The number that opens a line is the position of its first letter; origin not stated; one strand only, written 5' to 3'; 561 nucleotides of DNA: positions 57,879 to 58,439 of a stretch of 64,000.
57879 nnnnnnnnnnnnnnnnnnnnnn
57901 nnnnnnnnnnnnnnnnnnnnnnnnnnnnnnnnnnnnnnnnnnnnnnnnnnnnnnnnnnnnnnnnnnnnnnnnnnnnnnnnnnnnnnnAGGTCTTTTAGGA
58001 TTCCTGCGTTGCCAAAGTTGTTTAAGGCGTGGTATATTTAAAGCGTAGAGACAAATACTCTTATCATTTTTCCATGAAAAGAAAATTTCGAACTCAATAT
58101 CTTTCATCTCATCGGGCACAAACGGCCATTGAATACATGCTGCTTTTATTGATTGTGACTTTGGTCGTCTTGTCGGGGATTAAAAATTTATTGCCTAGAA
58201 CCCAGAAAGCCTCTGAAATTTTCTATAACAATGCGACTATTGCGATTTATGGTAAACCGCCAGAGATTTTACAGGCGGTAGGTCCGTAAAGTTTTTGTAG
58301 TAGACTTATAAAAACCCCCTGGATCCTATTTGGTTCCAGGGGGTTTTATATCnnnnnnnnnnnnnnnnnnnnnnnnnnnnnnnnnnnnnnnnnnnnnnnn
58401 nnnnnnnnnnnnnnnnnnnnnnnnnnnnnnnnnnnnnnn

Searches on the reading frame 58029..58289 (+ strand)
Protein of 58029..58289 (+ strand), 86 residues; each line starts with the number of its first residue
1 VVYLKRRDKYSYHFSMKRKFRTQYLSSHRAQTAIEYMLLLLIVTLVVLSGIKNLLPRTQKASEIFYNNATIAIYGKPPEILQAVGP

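Call 3: search_protein_families(library=pfam, proteins=[window:58029-58289:+], max_evalue=0.01)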
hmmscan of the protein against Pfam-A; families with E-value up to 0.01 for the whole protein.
window:58029-58289:+ (86 aa): 1 family
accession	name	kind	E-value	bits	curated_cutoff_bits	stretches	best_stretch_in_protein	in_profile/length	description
PF04021.17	Class_IIIsignal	-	0.00012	22.4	23.7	1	29-48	2-21/27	Class III signal peptide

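Call 4: search_protein_families(library=ncbifam, proteins=[window:58029-58289:+], max_evalue=0.01)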
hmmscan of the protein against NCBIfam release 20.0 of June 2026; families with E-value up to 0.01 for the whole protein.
window:58029-58289:+ (86 aa): 0 families

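Call 45: search_protein_families(library=pfam, proteins=[window:58074-58289:+], max_evalue=0.1)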
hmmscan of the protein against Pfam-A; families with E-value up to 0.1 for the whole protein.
window:58074-58289:+ (71 aa): 1 family
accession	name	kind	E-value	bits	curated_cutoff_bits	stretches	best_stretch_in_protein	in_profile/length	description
PF04021.17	Class_IIIsignal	-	8.1e-05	22.9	23.7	1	14-33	2-21/27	Class III signal peptide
